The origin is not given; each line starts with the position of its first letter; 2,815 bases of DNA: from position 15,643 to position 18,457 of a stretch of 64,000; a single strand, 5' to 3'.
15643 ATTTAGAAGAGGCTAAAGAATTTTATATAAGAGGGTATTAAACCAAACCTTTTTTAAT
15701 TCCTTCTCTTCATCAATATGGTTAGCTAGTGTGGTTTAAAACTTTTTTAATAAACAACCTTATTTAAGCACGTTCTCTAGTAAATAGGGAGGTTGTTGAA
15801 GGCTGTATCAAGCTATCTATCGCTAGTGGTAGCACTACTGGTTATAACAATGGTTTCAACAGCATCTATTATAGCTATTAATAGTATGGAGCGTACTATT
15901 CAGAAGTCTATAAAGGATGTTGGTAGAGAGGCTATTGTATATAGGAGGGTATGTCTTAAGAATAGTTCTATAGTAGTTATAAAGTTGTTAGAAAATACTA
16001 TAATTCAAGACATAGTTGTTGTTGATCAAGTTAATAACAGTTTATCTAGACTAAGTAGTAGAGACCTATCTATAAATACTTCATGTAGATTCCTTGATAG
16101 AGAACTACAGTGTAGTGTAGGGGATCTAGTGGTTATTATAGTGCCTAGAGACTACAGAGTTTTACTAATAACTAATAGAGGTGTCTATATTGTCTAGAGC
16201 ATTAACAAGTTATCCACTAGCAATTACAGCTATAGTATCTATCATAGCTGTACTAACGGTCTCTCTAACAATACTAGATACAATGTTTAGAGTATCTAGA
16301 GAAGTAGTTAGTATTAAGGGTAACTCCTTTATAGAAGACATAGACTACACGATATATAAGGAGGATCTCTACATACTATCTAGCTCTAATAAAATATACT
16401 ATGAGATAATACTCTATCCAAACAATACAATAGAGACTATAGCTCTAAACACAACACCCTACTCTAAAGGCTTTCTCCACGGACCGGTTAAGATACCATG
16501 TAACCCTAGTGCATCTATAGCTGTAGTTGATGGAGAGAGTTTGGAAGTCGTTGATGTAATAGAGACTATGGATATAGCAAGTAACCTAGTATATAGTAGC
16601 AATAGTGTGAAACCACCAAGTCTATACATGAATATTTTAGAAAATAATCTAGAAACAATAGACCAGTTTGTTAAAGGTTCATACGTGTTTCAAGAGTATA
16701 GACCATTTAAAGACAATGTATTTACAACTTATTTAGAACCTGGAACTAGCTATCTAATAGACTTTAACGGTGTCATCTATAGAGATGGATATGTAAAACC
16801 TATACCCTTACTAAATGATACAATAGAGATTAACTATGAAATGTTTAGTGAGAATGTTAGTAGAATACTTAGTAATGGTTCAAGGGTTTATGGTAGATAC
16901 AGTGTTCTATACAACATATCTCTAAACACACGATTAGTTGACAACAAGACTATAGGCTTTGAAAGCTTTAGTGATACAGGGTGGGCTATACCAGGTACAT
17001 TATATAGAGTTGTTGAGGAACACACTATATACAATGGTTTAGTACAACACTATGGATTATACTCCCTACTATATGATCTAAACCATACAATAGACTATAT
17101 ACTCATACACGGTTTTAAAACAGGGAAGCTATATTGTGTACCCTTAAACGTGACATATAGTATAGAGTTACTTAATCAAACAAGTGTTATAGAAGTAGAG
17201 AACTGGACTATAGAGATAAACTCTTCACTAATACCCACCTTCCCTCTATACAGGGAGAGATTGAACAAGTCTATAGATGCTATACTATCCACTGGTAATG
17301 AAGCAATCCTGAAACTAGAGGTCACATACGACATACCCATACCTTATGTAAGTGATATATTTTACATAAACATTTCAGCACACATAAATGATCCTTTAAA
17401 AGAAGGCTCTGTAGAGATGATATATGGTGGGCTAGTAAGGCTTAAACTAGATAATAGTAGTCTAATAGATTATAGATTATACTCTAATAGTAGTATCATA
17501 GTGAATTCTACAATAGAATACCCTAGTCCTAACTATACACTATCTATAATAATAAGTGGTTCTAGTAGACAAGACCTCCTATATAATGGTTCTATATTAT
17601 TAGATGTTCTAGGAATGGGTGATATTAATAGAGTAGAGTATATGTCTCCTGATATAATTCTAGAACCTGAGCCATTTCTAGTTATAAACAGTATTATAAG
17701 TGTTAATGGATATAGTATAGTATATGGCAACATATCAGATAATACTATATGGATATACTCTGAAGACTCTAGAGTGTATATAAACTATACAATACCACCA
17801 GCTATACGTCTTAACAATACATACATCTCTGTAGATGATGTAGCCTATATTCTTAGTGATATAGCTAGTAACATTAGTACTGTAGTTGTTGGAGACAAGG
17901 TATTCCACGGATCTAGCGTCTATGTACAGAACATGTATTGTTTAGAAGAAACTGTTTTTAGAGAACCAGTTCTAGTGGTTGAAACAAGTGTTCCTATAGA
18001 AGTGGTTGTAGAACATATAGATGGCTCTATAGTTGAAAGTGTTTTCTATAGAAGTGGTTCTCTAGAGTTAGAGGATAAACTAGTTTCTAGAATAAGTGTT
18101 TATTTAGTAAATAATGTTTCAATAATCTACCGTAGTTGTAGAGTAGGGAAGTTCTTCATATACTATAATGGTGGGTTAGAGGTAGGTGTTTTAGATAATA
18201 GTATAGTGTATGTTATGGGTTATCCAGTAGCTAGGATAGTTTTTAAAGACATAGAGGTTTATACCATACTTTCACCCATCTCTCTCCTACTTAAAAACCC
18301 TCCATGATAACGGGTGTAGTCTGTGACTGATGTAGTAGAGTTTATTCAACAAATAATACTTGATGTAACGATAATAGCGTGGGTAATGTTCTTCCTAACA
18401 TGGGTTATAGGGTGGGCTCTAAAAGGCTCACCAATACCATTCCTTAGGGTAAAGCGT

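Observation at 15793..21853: Six-gene operon with a complete Ced/T4SS-like core (VirB2-, VirB6-, VirB3-, VirB4-like) plus two extra anchored glycoproteins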

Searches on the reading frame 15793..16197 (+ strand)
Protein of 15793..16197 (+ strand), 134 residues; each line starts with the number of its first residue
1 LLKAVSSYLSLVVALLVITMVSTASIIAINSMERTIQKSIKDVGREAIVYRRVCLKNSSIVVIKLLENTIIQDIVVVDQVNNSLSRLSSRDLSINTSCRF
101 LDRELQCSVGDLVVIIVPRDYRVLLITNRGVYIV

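Call 5: search_protein_families(library=pfam, proteins=[window:15793-16197:+], max_evalue=1)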
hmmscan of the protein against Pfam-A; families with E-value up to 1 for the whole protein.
window:15793-16197:+ (134 aa): 1 family
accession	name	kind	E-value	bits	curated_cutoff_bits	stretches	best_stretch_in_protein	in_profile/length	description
PF10502.14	Peptidase_S26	-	0.27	11.6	22.9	1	7-67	8-67/168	Signal peptidase, peptidase S26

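Call 6: search_protein_families(library=ncbifam, proteins=[window:15793-16197:+], max_evalue=1)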
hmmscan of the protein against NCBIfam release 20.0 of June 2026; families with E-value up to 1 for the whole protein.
window:15793-16197:+ (134 aa): 0 families

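Call 40: search_solved_structures(query=A3, max_evalue=10)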
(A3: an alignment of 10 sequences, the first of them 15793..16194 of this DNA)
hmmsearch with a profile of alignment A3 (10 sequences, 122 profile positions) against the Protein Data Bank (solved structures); distinct sequences matched with E-value up to 10: 6.
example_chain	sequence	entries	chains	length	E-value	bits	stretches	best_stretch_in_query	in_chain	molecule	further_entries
8cdu_C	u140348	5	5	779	0.91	12.9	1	44-87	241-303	Ribonuclease R | RNase R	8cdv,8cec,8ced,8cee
7dsu_A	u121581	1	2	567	1.6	12.1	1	57-87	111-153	Mbo45V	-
2io4_A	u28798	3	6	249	3.4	11.1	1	27-88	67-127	DNA polymerase sliding clamp B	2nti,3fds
2hii_A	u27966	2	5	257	3.4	11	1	27-88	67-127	PCNA1 (SSO0397)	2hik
2ix2_A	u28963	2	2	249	4.4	10.7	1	27-88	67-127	DNA POLYMERASE SLIDING CLAMP B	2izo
7rpo_A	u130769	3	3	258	4.8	10.6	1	27-88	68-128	DNA polymerase sliding clamp 1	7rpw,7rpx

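Call 42: search_protein_families(library=pfam, alignment_id=A3, max_evalue=1)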
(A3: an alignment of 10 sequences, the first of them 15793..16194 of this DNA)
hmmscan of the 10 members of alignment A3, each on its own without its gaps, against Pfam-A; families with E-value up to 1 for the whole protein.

A. member 1, window:15793-16194:+ (134 aa): 1 family
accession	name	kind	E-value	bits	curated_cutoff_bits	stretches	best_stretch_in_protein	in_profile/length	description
PF10502.14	Peptidase_S26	-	0.27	11.6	22.9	1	7-67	8-67/168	Signal peptidase, peptidase S26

B. families by the number of members that match (of 10 scanned): 11 families
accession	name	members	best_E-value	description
PF23960.2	DUF7289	1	0.0061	Family of unknown function (DUF7289)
PF17473.7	DUF5426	1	0.014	Family of unknown function (DUF5426)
PF12582.13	DUF3757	1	0.024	Protein of unknown function (DUF3757)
PF16990.11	CBM_35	1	0.046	Carbohydrate binding module (family 35)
PF20712.2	CyanoTRADDas_TM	1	0.049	Cyanobacterial TRADD-N associated 2-Transmembrane domain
PF00600.24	Flu_NS1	1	0.05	Influenza non-structural protein (NS1)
PF10672.15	Methyltrans_SAM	1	0.078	S-adenosylmethionine-dependent methyltransferase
PF07801.16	DUF1647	1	0.079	Protein of unknown function (DUF1647)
PF22768.1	SPP1_Dit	1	0.13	Siphovirus-type tail component, C-terminal domain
PF25416.1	GRHL1_C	1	0.15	GRHL1-like, C-terminal domain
PF10502.14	Peptidase_S26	1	0.27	Signal peptidase, peptidase S26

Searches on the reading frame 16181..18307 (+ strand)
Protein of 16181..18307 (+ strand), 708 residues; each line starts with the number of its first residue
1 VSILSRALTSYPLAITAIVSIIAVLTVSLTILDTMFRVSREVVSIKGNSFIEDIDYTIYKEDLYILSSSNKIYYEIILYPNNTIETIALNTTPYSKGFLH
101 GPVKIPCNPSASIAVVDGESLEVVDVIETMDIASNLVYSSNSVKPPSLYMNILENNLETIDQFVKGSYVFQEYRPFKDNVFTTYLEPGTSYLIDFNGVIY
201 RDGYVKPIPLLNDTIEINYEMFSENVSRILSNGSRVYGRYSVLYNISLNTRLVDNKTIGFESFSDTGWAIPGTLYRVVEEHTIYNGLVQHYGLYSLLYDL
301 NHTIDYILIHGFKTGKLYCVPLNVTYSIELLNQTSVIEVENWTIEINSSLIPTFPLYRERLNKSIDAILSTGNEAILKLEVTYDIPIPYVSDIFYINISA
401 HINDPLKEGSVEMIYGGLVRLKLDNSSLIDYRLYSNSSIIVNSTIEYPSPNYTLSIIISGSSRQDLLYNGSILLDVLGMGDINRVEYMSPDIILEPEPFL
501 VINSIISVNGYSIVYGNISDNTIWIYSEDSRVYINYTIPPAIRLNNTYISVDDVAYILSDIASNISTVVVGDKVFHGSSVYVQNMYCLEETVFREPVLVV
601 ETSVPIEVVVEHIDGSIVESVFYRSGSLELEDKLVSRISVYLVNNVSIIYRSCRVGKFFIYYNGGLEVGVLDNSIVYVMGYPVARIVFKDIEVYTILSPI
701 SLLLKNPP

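Call 5: search_protein_families(library=pfam, proteins=[window:16181-18307:+], max_evalue=1)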
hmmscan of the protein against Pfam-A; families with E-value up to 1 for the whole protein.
window:16181-18307:+ (708 aa): 1 family
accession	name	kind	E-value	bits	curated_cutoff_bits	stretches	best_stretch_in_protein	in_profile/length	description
PF23304.1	GAE_BBS1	-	0.069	13.9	27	1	578-618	35-75/105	Bardet-Biedl syndrome 1 protein, GAE domain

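Call 6: search_protein_families(library=ncbifam, proteins=[window:16181-18307:+], max_evalue=1)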
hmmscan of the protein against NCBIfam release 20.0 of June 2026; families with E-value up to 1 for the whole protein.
window:16181-18307:+ (708 aa): 0 families

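Call 36: find_homologous_proteins(query=window:16181-18307:+, max_evalue=0.001)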
Query window:16181-18307:+ (708 aa): 2 proteins with E <= 0.001 among 8000 candidates.
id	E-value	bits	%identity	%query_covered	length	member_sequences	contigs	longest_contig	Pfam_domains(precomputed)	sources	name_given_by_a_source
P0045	0.0e+0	1507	99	100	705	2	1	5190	-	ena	-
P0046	9.9e-105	370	35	100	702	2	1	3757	-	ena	-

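Call 38: find_homologous_proteins(query=A2, max_evalue=0.001)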
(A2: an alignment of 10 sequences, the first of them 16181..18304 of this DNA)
Query A2 (10 sequences) (708 aa, profile of the alignment): 2 proteins with E <= 0.001 among 8000 candidates.
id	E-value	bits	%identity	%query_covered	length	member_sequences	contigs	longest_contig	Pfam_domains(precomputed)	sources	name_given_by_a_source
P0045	1.0e-197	677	99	100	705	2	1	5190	-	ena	-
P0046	5.3e-191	655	35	100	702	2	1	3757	-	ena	-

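Call 41: search_solved_structures(query=A2, max_evalue=10)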
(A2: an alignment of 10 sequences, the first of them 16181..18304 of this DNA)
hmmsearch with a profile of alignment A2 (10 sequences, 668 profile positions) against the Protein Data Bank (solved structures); distinct sequences matched with E-value up to 10: 0.

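Call 45: find_related_loci(query=A4, collection=metagenome_contigs, flank=10000)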
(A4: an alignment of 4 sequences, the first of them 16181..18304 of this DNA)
Query A4 (708 aa) in metagenome_contigs; peptide patterns used: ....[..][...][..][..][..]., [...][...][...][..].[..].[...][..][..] (x = any residue, [..] = any of these).
216 stretches matched a pattern; 7 encode a relative of the query (tblastn E <= 1e-3); 6 distinct loci.
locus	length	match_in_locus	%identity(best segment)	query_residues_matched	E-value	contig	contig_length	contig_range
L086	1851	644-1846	38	3-405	9e-79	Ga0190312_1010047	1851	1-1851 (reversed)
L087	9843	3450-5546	26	2-707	8e-33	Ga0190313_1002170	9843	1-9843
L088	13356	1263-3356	23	3-707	3e-25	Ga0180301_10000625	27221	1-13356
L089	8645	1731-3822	23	3-707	2e-16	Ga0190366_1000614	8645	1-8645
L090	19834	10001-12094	23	3-707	7e-24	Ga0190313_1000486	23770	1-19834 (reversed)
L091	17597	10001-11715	25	3-589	2e-10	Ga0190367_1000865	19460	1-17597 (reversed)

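Call 72: predict_structure(alignment_id=A6)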
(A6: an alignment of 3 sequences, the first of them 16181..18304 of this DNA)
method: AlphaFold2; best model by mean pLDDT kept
length: 708 residues; sequences in the alignment: 3
mean_pLDDT: 35.2   pTM: 0.28
mean pLDDT of the five models: 35.2, 34.6, 34.4, 33.4, 31.2
residues with pLDDT >= 90: 0; 70-90: 0; 50-70: 84; < 50: 624
segments of 3 or more residues with pLDDT < 50: 1-112, 114-317, 332-335, 348-363, 367-375, 391-449, 457-604, 632-636, 644-665, 669-708
pLDDT, mean of each block of 10 residues (from residue 1): 38 41 39 31 25 39 42 41 37 25 42 46 43 29 28 28 27 29 29 32 29 22 26 24 29 27 28 28 22 23 43 44 60 51 53 38 48 51 59 43 31 33 35 35 40 50 28 19 21 20 21 25 27 27 36 37 37 39 23 25 52 60 55 48 39 26 46 42 29 27 23
secondary structure, 60 per line:
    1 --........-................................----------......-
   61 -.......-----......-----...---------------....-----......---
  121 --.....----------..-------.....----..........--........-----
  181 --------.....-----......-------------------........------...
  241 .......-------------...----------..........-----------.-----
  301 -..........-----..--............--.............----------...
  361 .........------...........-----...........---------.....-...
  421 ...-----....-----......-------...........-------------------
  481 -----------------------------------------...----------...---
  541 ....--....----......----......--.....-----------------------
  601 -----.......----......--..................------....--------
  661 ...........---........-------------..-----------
elements in order (helices of 4 or more, strands of 3 or more residues): H3-10 H12-43 E54-59 E62-68 E74-79 E85-87 E103-106 E112-117 E123-127 E147-151 E156-165 E168-175 E189-193 E199-204 H224-231 E238-247 E274-283 E302-311 E321-332 E335-347 H358-369 E376-386 E392-402 E412-416 E418-423 E429-432 E438-443 E451-461 E522-524 E535-537 E541-544 E547-550 E555-560 E565-570 E573-577 E606-612 E617-622 E625-642 E649-652 E661-671 E675-682

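Call 83: search_protein_representatives(protein=window:16181-18304:+)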
Query: 708 residues. Proteins with E-value up to 0.001 (for the whole library): 7; up to 1e-10: 4; up to 1e-30: 2. The best 7 are listed.
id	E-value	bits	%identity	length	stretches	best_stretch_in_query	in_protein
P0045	0.0e+00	1506.7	99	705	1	4-708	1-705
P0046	3.1e-105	369.8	35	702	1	4-707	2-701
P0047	2.9e-24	102.2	28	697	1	4-707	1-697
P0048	2.6e-11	59.4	25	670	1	25-699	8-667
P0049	2.0e-10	56.5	34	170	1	6-164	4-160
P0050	1.2e-06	44.0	28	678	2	6-152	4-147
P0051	2.6e-05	39.6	29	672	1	5-200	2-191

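Call 93: search_protein_families(library=pfam, alignment_id=A2, max_evalue=0.1)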
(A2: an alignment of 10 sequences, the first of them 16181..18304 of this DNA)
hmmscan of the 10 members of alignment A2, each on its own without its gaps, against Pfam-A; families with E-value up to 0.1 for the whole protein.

A. member 1, window:16181-18304:+ (708 aa): 1 family
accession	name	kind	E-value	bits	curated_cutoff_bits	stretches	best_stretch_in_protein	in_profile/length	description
PF23304.1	GAE_BBS1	-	0.069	13.9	27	0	578-618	35-75/105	Bardet-Biedl syndrome 1 protein, GAE domain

B. families by the number of members that match (of 10 scanned): 1 family
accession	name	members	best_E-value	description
PF23304.1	GAE_BBS1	1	0.069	Bardet-Biedl syndrome 1 protein, GAE domain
